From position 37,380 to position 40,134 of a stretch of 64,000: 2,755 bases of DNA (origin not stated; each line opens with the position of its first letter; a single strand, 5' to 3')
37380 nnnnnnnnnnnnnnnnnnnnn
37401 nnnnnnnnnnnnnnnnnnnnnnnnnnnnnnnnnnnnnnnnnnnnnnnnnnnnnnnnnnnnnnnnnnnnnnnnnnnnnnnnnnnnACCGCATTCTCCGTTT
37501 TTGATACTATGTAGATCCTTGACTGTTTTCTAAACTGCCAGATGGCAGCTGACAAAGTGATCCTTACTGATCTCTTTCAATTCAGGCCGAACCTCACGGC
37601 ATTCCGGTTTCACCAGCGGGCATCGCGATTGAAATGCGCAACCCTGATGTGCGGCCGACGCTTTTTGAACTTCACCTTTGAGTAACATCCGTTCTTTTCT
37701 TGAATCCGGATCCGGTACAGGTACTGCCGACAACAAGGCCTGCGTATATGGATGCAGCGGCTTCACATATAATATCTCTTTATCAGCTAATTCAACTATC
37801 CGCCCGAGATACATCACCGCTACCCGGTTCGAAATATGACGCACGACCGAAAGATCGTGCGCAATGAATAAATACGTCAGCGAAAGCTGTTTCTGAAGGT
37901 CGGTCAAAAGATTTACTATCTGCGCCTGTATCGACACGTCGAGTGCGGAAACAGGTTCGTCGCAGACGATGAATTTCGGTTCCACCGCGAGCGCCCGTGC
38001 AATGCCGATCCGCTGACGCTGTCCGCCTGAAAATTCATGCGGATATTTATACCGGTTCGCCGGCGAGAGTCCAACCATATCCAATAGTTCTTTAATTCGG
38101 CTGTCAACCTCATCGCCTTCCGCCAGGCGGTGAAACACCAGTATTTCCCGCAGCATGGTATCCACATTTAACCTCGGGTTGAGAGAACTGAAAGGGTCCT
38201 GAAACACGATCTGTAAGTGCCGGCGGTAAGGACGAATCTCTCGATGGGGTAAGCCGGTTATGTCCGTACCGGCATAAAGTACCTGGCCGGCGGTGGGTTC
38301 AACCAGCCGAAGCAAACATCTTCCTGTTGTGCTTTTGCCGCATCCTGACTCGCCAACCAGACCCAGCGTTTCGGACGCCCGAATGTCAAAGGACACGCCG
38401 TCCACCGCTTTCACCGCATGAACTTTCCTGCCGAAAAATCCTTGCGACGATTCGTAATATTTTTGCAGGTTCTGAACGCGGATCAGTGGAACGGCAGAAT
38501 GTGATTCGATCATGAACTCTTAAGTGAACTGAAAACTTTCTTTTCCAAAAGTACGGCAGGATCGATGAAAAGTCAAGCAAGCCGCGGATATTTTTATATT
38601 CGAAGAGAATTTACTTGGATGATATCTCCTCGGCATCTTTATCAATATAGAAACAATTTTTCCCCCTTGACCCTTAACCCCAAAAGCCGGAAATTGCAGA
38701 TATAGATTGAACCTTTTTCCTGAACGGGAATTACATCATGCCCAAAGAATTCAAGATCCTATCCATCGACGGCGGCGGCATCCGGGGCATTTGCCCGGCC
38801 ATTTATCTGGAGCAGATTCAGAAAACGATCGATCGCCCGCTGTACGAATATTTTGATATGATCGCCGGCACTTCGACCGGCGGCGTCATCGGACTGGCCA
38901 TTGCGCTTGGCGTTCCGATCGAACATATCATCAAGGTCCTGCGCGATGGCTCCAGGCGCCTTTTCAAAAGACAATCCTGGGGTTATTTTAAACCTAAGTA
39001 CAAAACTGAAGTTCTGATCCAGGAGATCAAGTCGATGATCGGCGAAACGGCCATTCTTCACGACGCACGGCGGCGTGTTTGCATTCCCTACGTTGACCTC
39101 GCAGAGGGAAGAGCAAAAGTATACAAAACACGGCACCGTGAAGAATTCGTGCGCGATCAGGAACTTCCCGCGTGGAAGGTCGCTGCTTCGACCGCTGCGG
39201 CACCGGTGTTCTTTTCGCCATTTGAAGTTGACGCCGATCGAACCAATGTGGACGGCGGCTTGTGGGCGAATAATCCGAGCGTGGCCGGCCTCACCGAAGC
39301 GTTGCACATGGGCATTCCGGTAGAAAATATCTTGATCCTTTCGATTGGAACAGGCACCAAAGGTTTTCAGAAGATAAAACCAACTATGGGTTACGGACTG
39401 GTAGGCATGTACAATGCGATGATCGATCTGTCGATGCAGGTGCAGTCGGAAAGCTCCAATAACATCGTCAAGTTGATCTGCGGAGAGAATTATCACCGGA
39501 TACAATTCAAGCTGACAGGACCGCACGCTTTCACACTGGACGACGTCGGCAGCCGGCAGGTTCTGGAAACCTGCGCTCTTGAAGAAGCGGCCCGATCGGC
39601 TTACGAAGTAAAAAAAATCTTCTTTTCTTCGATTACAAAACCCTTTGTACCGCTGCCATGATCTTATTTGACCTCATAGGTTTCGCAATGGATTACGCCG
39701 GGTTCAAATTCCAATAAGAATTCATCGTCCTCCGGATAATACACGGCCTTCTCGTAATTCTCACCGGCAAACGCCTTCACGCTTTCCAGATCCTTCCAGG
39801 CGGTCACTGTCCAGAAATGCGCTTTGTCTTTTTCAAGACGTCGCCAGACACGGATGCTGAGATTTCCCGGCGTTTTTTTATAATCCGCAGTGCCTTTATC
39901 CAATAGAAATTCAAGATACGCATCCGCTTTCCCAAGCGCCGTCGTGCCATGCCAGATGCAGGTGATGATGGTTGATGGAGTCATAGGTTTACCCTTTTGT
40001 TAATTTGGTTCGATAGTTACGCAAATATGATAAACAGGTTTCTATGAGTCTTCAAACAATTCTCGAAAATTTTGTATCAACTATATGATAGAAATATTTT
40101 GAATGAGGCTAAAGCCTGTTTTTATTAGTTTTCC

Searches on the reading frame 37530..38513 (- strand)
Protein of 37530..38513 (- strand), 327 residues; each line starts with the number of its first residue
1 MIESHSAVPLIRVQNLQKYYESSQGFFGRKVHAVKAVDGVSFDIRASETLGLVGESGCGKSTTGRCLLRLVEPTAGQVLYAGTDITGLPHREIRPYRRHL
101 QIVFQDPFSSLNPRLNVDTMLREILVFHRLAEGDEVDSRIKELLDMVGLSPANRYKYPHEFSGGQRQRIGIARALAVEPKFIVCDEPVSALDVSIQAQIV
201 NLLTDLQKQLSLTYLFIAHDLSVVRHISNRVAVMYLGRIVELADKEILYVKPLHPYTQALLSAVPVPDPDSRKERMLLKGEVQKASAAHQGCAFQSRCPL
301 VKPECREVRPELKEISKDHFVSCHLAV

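Call 3: search_protein_families(library=pfam, proteins=[window:37530-38513:-], max_evalue=0.1)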
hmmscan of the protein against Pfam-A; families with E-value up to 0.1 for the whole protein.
window:37530-38513:- (327 aa): 7 families
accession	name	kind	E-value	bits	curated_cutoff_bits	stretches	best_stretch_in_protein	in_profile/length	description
PF00005.33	ABC_tran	-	1.4e-32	113.6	25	1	38-188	2-136/137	ABC transporter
PF08352.17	oligo_HPY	-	1.8e-18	67.2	27.1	1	240-305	1-65/65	Oligopeptide/dipeptide transporter, C-terminal region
PF13401.12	AAA_22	-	0.0038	18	27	1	52-186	10-92/130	AAA domain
PF13304.12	AAA_21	-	0.0039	17.7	27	0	158-208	235-288/304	AAA domain, putative AbiEii toxin, Type IV TA system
PF02463.25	SMC_N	-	0.0052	16.7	40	1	138-233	121-211/220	RecF/RecN/SMC N terminal domain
PF13191.12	AAA_16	-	0.0077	17.2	32.6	1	49-102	26-72/167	AAA ATPase domain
PF20703.3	nSTAND1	-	0.019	15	27.1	1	21-61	11-47/379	Novel STAND NTPase 1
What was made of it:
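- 37530..38513 (-): Stand-alone DppF/OppF-like ABC ATPase (327 aa) with no permease gene nearby; first gene of the co-directional array. PF00005 113.6 bits and PF08352 oligo_HPY 67.2 bits (call 3).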

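Call 74: search_protein_families(library=ncbifam, proteins=[window:37530-38513:-], max_evalue=1e-10)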
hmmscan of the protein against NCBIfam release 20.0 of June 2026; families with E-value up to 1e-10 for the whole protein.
window:37530-38513:- (327 aa): 160 families (the best 25 are shown)
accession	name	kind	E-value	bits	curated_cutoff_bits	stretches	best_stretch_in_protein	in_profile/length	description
NF008453.0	PRK11308.1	subfamily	3.7e-116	388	408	1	5-325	7-325/334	dipeptide ABC transporter ATP-binding protein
NF011659.0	PRK15079.1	equivalog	1.2e-114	382.5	540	1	10-324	11-329/334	murein tripeptide/oligopeptide ABC transporter ATP binding protein OppF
NF011713.0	PRK15134.1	equivalog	3.3e-101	339.5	834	2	6-225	271-490/529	microcin C ABC transporter ATP-binding protein YejF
NF007613.0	PRK10261.1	equivalog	1.6e-100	337.3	1077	1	8-283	311-587/623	glutathione ABC transporter ATP-binding protein GsiA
NF043071.1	DppF_dipep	equivalog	4.2e-99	332.1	660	1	6-324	9-325/331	dipeptide ABC transporter ATP-binding subunit DppF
NF043078.1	MMSYN1_0168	equivalog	1.7e-91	307.8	800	1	140-284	473-617/649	oligopeptide ABC transporter ATP-binding protein OppF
TIGR02769.1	nickel_nikE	equivalog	4.4e-73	246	332.55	1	10-273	2-262/265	nickel import ATP-binding protein NikE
NF007010.1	PRK09473.1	subfamily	4e-69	232.8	575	1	29-325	13-313/318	oligopeptide ABC transporter ATP-binding protein OppD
NF007739.0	PRK10419.1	subfamily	8.5e-69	232.1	354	1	10-270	3-260/268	nickel ABC transporter ATP-binding protein NikE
NF008246.0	PRK11022.1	equivalog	2.7e-65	220.6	541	1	26-325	12-316/326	dipeptide ABC transporter ATP-binding protein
NF043079.1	MMSYN1_0167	equivalog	1.2e-62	212.4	740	1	100-265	308-475/561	oligopeptide ABC transporter ATP-binding protein OppD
NF011692.0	PRK15112.1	equivalog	1.3e-55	189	452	1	10-262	5-252/269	putrescine export ABC transporter ATP-binding protein SapF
NF047578.1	opine_ATP_CntD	equivalog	1.9e-53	181.5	380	1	36-263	19-252/266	staphylopine uptake ABC transporter ATP-binding protein CntD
NF047576.1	opine_ATP_CntF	equivalog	3.4e-53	180.5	385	1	36-263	19-252/264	staphylopine uptake ABC transporter ATP-binding protein CntF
TIGR02770.1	nickel_nikD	equivalog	8.3e-52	175.8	318.7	1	37-263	2-228/230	nickel import ATP-binding protein NikD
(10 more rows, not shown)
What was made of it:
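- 37530..38513 (-): NCBIfam dipeptide ABC ATP-binding subfamily 388 bits, just under the 408 cut-off (call 74).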

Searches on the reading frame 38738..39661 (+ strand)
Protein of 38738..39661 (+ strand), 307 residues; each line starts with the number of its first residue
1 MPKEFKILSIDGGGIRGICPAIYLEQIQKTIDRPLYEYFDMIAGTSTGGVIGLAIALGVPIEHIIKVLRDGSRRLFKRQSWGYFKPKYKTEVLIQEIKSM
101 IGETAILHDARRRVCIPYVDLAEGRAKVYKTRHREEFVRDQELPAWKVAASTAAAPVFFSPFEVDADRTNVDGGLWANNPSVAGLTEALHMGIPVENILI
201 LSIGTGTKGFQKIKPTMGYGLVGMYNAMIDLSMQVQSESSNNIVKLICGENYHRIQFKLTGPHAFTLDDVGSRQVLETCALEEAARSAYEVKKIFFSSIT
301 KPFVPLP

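Call 3: search_protein_families(library=pfam, proteins=[window:38738-39661:+], max_evalue=0.1)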
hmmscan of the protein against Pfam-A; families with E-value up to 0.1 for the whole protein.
window:38738-39661:+ (307 aa): 1 family
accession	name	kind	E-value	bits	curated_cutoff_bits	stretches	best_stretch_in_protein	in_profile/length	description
PF01734.28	Patatin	-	2e-23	84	27.7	1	8-180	1-186/191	Patatin-like phospholipase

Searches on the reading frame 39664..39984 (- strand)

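Call 3: search_protein_families(library=pfam, proteins=[window:39664-39984:-], max_evalue=0.1)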
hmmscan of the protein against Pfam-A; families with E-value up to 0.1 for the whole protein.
window:39664-39984:- (106 aa): 3 families
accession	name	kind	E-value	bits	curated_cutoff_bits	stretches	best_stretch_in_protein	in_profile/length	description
PF03992.22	ABM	-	0.00024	21.7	23.1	1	18-75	13-69/78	Antibiotic biosynthesis monooxygenase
PF14043.11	WVELL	-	0.0041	17.3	27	1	49-78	16-45/74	WVELL protein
PF07632.16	Sde182_NH-like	-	0.095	12.7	26.8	0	6-83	118-192/268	Cellulose-binding Sde182, nucleoside hydrolase-like domain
